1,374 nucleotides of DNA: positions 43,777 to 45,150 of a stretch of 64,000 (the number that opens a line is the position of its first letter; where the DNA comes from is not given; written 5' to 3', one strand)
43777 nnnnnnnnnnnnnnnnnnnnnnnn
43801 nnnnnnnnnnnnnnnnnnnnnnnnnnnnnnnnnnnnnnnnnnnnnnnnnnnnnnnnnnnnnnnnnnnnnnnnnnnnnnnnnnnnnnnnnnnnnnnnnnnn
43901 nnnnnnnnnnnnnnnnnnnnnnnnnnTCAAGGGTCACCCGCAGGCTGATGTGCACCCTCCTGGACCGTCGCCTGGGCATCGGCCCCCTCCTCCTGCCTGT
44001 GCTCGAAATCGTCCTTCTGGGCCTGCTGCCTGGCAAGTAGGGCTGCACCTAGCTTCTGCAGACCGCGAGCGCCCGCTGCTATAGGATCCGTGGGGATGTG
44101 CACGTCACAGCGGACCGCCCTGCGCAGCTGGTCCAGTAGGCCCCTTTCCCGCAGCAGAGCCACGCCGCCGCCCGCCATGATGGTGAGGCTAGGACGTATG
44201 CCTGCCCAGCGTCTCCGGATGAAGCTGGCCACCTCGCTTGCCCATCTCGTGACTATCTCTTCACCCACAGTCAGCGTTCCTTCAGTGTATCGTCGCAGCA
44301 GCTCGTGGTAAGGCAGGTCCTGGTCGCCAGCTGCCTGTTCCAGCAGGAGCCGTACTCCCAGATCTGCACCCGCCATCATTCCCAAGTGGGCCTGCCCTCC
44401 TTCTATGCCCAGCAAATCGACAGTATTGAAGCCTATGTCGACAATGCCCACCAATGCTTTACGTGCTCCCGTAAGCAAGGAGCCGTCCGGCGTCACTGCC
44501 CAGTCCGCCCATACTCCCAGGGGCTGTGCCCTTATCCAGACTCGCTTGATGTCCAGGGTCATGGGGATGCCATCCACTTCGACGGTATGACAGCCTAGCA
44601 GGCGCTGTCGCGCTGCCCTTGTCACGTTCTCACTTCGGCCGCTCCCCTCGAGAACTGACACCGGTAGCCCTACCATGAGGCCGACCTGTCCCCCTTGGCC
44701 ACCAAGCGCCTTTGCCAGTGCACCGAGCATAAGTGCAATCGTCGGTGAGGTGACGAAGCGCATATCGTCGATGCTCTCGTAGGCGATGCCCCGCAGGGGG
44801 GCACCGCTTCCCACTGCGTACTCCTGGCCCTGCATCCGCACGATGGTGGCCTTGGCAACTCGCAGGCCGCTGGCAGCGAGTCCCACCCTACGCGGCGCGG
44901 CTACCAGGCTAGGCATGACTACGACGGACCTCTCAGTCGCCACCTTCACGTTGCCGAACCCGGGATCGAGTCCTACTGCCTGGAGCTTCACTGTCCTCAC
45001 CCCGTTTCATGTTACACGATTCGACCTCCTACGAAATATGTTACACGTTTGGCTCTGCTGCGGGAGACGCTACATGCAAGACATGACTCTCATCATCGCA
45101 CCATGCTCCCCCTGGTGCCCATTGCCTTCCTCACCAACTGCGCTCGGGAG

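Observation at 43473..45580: ParM/ParR-like partition cassette bracketed by two different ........-box repeat arrays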

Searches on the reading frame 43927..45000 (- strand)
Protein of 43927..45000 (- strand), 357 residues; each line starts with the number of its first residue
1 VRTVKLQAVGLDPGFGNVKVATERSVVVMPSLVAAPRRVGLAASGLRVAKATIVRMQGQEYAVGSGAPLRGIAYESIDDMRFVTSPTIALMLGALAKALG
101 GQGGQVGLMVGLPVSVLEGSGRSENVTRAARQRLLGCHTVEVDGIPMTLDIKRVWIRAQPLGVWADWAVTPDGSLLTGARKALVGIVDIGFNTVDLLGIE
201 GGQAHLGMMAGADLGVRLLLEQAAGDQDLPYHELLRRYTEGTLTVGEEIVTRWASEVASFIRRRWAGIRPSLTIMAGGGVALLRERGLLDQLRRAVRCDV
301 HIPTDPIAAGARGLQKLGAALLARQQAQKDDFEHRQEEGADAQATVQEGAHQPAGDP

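Call 5: search_protein_families(library=pfam, proteins=[window:43927-45000:-], max_evalue=1)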
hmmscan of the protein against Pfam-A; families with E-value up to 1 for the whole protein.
window:43927-45000:- (357 aa): 2 families
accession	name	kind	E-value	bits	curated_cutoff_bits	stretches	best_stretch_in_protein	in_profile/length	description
PF17989.7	ALP_N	-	8.1e-18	65.5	26.3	1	10-162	1-148/148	Actin like proteins N terminal domain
PF21522.3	MreB-like_C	-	0.00059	20.8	27.8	1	186-221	1-38/123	Archaeal actin homologue MreB-like, C-terminal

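Call 12: find_homologous_proteins(query=window:43927-44991:-)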
Query window:43927-44991:- (354 aa): 18 proteins with E <= 0.001 among 8000 candidates.
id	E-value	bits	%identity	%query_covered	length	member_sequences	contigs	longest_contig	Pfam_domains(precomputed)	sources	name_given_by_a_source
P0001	5.8e-222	754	99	100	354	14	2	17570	PF17989.8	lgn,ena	-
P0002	2.2e-155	535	70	100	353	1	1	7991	PF17989.8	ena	-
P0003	7.6e-141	487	66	99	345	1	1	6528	PF17989.8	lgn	-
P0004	2.9e-121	423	58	95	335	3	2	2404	PF17989.8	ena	-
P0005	3.1e-121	423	55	99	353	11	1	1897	PF17989.8,PF21522.4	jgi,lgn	jgi:hypothetical protein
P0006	3.7e-121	423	56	99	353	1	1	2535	PF17989.8,PF21522.4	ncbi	-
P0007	5.3e-120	419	57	92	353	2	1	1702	PF17989.8,PF21522.4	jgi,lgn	jgi:hypothetical protein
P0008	3.9e-119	416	55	99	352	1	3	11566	PF17989.8,PF21522.4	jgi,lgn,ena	-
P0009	4.9e-119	416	57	93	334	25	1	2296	PF17989.8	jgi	jgi:hypothetical protein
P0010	3.4e-113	396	59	91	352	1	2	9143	PF17989.8,PF21522.4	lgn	-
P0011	7.6e-112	392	56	99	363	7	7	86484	PF17989.8,PF21522.4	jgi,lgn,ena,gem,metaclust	jgi:hypothetical protein|metaclust:\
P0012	1.3e-109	385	56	92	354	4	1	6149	PF17989.8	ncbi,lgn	-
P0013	4.2e-94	334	58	74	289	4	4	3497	PF17989.8,PF21522.4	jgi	jgi:hypothetical protein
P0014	8.4e-81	290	53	79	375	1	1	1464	PF20030.6,PF07726.18,PF17989.8,PF21522.4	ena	-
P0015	4.5e-80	287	58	65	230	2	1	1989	PF17989.8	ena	-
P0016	1.9e-40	157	41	87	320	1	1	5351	PF17989.8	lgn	-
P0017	5.7e-15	73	30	84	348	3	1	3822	PF17989.8,PF21522.4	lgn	-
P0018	2.3e-10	58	28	67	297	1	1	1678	PF17989.8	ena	-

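Call 13: find_related_loci(query=window:43927-44991:-, collection=genome_contigs, flank=4000)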
Query window:43927-44991:- (354 aa) in genome_contigs; peptide patterns used: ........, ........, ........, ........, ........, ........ (x = any residue, [..] = any of these).
65 stretches matched a pattern, but none encodes a relative of the query by tblastn (E <= 1e-3).

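Call 14: find_encoding_contigs(protein=P0002, flank=5000, max_places=3)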
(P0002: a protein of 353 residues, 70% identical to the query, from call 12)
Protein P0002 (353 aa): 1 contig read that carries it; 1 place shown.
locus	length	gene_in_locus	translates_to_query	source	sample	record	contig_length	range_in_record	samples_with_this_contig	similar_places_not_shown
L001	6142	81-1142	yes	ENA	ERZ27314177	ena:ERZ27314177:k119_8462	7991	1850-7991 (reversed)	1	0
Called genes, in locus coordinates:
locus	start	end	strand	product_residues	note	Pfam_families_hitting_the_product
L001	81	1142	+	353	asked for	PF17989:ALP_N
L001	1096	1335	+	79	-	-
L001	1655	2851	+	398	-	PF19597:TrbL_4 (weak)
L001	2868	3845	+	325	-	PF01464:SLT, PF13406:SLT_2, PF01551:Peptidase_M23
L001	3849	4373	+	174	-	-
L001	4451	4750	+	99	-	PF18895:T4SS_pilin (weak)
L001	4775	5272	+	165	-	PF12666:PrgI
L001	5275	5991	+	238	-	PF26593:TraC-like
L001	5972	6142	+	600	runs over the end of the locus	PF19044:P-loop_TraG, PF12846:AAA_10 (faint), PF19044:P-loop_TraG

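Call 15: find_encoding_contigs(protein=P0003, flank=5000, max_places=3)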
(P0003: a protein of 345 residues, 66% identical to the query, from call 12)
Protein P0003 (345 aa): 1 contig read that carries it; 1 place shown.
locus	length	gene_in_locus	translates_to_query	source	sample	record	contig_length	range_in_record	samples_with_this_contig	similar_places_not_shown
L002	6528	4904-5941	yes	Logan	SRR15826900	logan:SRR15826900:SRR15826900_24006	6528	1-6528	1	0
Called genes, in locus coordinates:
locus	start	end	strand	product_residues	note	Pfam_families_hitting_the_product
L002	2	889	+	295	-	?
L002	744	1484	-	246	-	-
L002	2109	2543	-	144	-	-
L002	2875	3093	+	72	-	-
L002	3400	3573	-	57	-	PF13542:HTH_Tnp_ISL3 (faint), PF13560:HTH_31, PF00356:LacI (weak)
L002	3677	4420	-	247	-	-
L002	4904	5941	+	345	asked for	PF17989:ALP_N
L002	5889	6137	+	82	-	-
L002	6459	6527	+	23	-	?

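Call 16: find_encoding_contigs(protein=P0011, flank=6000, max_places=4)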
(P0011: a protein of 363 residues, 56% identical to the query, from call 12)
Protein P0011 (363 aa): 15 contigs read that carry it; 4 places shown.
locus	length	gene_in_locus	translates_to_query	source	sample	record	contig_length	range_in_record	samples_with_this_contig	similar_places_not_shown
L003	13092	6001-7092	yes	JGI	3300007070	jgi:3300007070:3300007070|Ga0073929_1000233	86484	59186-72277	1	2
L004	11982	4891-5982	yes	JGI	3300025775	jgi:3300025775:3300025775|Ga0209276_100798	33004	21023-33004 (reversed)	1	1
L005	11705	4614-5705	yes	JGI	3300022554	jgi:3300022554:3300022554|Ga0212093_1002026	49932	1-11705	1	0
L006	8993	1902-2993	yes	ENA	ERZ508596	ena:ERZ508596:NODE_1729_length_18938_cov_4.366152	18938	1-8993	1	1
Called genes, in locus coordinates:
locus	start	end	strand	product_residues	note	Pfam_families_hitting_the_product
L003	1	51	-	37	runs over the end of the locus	-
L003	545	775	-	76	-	-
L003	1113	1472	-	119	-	-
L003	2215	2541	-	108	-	-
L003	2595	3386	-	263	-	-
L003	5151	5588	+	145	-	-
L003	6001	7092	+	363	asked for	PF17989:ALP_N, PF21522:MreB-like_C (faint)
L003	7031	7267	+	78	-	-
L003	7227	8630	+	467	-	-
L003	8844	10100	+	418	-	PF19597:TrbL_4, PF19590:TrbL_3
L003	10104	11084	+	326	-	PF01464:SLT (weak), PF13406:SLT_2, PF01551:Peptidase_M23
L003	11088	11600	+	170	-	-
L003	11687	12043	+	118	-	PF18895:T4SS_pilin (faint)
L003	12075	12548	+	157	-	PF12666:PrgI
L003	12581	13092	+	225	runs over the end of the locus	PF26593:TraC-like (weak)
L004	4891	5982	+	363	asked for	PF17989:ALP_N, PF21522:MreB-like_C (faint)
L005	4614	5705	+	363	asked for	PF17989:ALP_N, PF21522:MreB-like_C (faint)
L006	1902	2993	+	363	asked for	PF17989:ALP_N, PF21522:MreB-like_C (faint)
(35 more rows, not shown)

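Call 19: find_encoding_contigs(protein=P0008, flank=5000, max_places=2)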
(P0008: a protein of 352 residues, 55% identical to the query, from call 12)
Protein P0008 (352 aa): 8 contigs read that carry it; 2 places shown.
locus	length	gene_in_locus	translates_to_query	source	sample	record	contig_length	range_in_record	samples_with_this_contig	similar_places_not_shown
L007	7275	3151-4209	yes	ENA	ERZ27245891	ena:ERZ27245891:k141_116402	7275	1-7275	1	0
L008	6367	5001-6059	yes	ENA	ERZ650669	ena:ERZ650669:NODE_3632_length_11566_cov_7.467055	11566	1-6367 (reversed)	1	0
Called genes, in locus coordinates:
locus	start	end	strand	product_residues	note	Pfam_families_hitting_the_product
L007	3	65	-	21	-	?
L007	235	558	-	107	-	-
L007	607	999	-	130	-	-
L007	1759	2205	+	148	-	PF02643:DUF192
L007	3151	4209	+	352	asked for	PF17989:ALP_N, PF21522:MreB-like_C (faint)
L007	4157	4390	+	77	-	-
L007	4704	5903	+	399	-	PF04610:TrbL (faint), PF19590:TrbL_3, PF19597:TrbL_4 (weak)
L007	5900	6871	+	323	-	PF13406:SLT_2 (weak), PF01464:SLT (weak), PF13406:SLT_2, PF01551:Peptidase_M23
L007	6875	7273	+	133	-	?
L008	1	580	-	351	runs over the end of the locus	-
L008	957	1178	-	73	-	-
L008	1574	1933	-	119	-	-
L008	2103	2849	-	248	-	-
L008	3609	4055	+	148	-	PF02643:DUF192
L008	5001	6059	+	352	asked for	PF17989:ALP_N, PF21522:MreB-like_C (faint)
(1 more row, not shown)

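Call 20: find_encoding_contigs(protein=P0010, flank=5000, max_places=2)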
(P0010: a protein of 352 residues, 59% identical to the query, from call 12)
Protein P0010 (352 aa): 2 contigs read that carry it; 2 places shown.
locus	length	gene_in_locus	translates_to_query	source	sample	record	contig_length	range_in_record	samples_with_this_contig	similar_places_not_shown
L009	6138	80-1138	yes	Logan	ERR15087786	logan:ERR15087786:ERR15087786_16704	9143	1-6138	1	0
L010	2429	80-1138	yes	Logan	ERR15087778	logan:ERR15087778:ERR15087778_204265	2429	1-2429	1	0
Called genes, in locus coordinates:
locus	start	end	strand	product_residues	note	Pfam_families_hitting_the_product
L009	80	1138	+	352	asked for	PF17989:ALP_N, PF21522:MreB-like_C (faint)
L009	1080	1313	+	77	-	-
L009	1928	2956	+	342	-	PF19597:TrbL_4 (weak), PF19590:TrbL_3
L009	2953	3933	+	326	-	PF13406:SLT_2 (weak), PF01464:SLT (weak), PF13406:SLT_2, PF01551:Peptidase_M23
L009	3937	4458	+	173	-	-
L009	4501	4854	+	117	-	PF18895:T4SS_pilin (faint)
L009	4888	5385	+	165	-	PF12666:PrgI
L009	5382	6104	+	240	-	PF26593:TraC-like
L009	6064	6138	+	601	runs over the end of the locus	PF12846:AAA_10 (faint), PF19044:P-loop_TraG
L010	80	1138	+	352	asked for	PF17989:ALP_N, PF21522:MreB-like_C (faint)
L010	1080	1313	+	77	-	-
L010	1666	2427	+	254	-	?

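Call 21: find_encoding_contigs(protein=P0012, flank=5000, max_places=2)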
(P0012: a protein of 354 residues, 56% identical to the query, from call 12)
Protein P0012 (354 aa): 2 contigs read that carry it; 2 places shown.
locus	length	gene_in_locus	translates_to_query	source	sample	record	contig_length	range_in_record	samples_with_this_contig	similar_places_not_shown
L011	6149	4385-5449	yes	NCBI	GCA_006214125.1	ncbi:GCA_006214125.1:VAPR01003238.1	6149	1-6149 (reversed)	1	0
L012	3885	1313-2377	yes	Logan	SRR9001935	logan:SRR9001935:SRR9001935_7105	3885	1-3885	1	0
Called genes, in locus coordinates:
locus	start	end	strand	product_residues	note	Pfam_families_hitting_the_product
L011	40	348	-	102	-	-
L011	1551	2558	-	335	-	PF11559:ADIP (faint), PF23649:FKBP15 (weak), PF07889:DUF1664 (faint), PF28175:T4SS_LegC2C7 (faint), PF02183:HALZ (faint), PF16888:YwqH-like (faint)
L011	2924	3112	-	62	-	-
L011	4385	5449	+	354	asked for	PF17989:ALP_N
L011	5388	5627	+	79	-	-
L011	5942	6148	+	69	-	?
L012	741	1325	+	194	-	-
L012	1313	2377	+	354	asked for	PF17989:ALP_N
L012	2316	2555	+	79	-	-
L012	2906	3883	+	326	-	?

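Call 22: find_encoding_contigs(protein=P0016, flank=5000, max_places=2)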
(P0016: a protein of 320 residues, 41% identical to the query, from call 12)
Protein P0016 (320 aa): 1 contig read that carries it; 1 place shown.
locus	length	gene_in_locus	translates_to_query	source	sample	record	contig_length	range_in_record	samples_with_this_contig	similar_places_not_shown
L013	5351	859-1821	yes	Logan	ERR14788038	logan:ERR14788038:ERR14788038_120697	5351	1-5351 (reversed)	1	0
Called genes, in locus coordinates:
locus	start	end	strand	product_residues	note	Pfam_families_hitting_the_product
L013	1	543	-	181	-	?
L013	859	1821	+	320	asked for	PF17989:ALP_N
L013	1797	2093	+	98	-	-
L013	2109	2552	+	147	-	PF13560:HTH_31 (weak), PF01381:HTH_3 (weak)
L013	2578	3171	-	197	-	-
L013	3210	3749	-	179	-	PF08378:NERD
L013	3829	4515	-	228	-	PF07238:PilZ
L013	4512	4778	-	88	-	-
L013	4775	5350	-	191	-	?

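Call 24: search_solved_structures(query=window:43927-44991:-, max_evalue=1, show_alignments=1)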
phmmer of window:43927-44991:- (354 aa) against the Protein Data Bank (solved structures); distinct sequences matched with E-value up to 1: 2.
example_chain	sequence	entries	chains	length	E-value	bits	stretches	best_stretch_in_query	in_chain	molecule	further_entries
9rmi_G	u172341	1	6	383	7e-06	28.7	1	100-225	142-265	CorM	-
3js6_A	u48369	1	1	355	0.021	17.2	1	101-190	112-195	Uncharacterized ParM protein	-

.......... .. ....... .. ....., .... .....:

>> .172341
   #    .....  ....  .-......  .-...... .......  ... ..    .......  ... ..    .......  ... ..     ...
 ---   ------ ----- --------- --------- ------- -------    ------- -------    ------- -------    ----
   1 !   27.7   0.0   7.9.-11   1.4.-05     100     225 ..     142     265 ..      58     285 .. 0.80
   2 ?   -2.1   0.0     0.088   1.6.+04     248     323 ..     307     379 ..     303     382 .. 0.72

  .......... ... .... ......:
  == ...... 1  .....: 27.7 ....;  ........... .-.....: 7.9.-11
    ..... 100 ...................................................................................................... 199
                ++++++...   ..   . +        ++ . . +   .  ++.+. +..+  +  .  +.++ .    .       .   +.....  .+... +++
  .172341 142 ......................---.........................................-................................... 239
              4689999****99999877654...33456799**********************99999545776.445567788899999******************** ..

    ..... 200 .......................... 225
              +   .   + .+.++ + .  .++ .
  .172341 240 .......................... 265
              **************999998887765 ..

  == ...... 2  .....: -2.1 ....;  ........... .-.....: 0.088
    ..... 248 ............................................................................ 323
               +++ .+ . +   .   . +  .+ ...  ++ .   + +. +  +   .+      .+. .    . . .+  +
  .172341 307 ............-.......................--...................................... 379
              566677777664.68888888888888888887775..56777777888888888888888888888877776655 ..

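Call 33: search_solved_structures(query=A3, max_evalue=1)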
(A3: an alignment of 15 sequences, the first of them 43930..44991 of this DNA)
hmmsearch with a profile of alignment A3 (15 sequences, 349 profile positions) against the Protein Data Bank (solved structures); distinct sequences matched with E-value up to 1: 9.
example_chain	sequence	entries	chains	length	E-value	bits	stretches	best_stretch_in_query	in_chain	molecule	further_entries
9rmi_G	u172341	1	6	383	5.1e-18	68.3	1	5-323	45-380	CorM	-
8x1i_B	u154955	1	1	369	3e-10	42.8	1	4-198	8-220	ParM present of genome of Desufitobacterium hafniense - Dh-cParM1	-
6izr_1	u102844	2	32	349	1.4e-09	40.6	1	4-197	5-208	Putative plasmid segregation protein ParM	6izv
6ixw_C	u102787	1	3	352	4.6e-09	38.8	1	4-197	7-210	pCBH ParM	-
3js6_A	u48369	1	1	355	1.4e-06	30.6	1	4-189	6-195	Uncharacterized ParM protein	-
4apw_A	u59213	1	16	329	3.3e-05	26.1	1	51-161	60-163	ALP12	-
2fsj_A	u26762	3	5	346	0.00033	22.9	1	2-196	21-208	hypothetical protein Ta0583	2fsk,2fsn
7x54_A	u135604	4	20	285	0.0069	18.5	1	83-282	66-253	ParM/StbA family protein | Cbc-ParM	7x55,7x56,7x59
7x3h_A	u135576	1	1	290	0.14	14.2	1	83-282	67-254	CBg-ParM triple mutant R204D, K230D and N234D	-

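Call 52: find_encoding_contigs(protein=P0001, flank=10000, max_places=3)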
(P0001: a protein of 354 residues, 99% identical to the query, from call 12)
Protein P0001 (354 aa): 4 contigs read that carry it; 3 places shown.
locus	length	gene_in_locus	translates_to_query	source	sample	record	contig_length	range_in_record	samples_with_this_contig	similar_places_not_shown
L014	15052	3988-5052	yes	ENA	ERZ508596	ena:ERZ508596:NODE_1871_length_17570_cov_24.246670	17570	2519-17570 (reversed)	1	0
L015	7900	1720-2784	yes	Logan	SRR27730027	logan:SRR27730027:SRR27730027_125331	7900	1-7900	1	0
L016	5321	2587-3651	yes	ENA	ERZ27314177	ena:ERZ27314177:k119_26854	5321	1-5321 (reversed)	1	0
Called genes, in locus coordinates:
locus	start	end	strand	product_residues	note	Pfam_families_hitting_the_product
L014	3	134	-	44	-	?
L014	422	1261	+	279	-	PF02643:DUF192 (faint)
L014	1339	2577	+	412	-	PF00872:Transposase_mut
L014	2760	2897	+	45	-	-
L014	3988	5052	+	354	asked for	PF17989:ALP_N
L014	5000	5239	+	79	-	-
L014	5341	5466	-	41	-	-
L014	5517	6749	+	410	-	PF19590:TrbL_3 (weak), PF19597:TrbL_4 (weak)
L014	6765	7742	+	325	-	PF01464:SLT, PF13406:SLT_2, PF01551:Peptidase_M23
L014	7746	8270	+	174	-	-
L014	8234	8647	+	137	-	PF18895:T4SS_pilin (faint)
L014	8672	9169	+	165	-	PF12666:PrgI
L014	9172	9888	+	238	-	PF26593:TraC-like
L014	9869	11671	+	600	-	PF19044:P-loop_TraG, PF12846:AAA_10 (faint), PF19044:P-loop_TraG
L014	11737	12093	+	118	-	-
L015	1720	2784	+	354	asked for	PF17989:ALP_N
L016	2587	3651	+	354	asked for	PF17989:ALP_N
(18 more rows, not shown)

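Call 58: find_related_loci(query=A3, collection=genome_contigs, flank=5000)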
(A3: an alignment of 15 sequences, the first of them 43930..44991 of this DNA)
Query A3 (354 aa) in genome_contigs; peptide patterns used: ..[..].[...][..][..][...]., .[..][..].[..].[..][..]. (x = any residue, [..] = any of these).
108 stretches matched a pattern; 26 encode a relative of the query (tblastn E <= 1e-3); 26 distinct loci.
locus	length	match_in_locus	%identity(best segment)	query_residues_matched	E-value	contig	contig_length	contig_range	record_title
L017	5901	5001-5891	29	1-266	1e-27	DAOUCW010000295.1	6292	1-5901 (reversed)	MAG TPA_asm: Anaerolineae bacterium isolate H87_871 45164, whole genome shotgun sequence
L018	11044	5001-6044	29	3-322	3e-26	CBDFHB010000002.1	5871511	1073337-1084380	MAG: Candidatus Marinacidobacterales bacterium isolate 4f9178b5-c147-4fb2-a822-cd01c555588a genome assembly, contig: con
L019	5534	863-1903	31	1-321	9e-25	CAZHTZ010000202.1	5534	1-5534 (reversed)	MAG TPA_asm: uncultured Caldilineales bacterium isolate SRP302447_co3_250 genome assembly, contig: NODE_43752_length_553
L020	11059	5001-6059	30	1-327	2e-24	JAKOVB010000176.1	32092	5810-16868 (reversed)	MAG: Pseudomonadota bacterium isolate JPNG_maxbin.031 k201_20411, whole genome shotgun sequence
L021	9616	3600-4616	31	1-313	8e-24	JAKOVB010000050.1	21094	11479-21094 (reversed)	MAG: Pseudomonadota bacterium isolate JPNG_maxbin.031 k201_359227, whole genome shotgun sequence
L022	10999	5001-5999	29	6-311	1e-23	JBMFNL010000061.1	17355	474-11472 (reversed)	MAG: Chloroflexia bacterium isolate KM4338-10 NODE_1890_length_17355_cov_23.302890, whole genome shotgun sequence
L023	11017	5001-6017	32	1-313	5e-23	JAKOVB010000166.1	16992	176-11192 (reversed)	MAG: Pseudomonadota bacterium isolate JPNG_maxbin.031 k201_259332, whole genome shotgun sequence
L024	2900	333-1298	30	14-315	1e-22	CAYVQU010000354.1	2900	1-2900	MAG TPA_asm: uncultured Anaerolineales bacterium isolate SRP077602_co7_51 genome assembly, contig: NODE_121810_length_29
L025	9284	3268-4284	32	1-313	1e-21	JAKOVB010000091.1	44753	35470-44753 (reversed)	MAG: Pseudomonadota bacterium isolate JPNG_maxbin.031 k201_501287, whole genome shotgun sequence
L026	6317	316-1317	28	6-313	4e-21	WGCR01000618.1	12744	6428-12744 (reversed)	MAG: Anaerolineae bacterium isolate S145_12 k151_86981, whole genome shotgun sequence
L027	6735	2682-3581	31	1-321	1e-20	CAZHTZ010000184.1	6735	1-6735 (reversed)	MAG TPA_asm: uncultured Caldilineales bacterium isolate SRP302447_co3_250 genome assembly, contig: NODE_33002_length_673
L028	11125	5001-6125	27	6-354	1e-19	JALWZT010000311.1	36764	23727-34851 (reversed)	MAG: Anaerolineae bacterium isolate T2_metabat1_scaf2bin.155 T2_NODE_746_length_36764_cov_19.699266, whole genome shotgu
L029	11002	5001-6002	29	6-313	2e-21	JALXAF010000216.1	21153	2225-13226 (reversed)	MAG: Anaerolineae bacterium isolate T2_metabat1_scaf2bin.243 T2_NODE_2115_length_21153_cov_6.378389, whole genome shotgu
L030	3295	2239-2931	30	5-214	1e-17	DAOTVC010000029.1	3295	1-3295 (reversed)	MAG TPA_asm: Anaerolineae bacterium isolate F7_115 k211_1112492, whole genome shotgun sequence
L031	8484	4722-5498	29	60-282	2e-15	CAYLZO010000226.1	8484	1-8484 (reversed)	MAG TPA_asm: uncultured Anaerolineaceae bacterium isolate SRP141376_co1_201 genome assembly, contig: NODE_14879_length_8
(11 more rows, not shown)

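Call 83: predict_structure(alignment_id=A3)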
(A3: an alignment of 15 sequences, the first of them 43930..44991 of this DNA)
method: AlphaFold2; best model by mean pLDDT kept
length: 354 residues; sequences in the alignment: 15
mean_pLDDT: 83.8   pTM: 0.85
mean pLDDT of the five models: 83.8, 83.4, 83.2, 83.0, 77.3
residues with pLDDT >= 90: 182; 70-90: 121; 50-70: 30; < 50: 21
segments of 3 or more residues with pLDDT < 50: 339-354
pLDDT, mean of each block of 10 residues (from residue 1): 90 92 92 62 66 91 83 82 94 87 93 67 89 94 94 93 90 84 90 85 61 90 86 86 94 94 88 95 94 92 96 94 81 55 31 31
secondary structure, 60 per line:
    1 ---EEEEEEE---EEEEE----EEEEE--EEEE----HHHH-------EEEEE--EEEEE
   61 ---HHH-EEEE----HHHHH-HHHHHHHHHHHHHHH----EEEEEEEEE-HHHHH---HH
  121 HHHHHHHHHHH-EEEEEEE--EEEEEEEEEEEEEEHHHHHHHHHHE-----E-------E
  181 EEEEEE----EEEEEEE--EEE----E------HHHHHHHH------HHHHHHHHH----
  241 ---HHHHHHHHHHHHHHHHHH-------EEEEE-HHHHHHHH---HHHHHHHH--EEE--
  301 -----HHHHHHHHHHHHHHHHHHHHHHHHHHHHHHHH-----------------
elements in order: E4-10 E14-18 E23-27 E30-33 H38-41 E49-53 E56-60 E68-71 H76-80 H82-96 E101-109 H111-115 H119-131 E133-139 E142-155 H156-165 E180-186 E191-197 E200-202 H214-221 H228-236 H244-261 E269-273 H275-282 H286-293 E296-298 H306-337
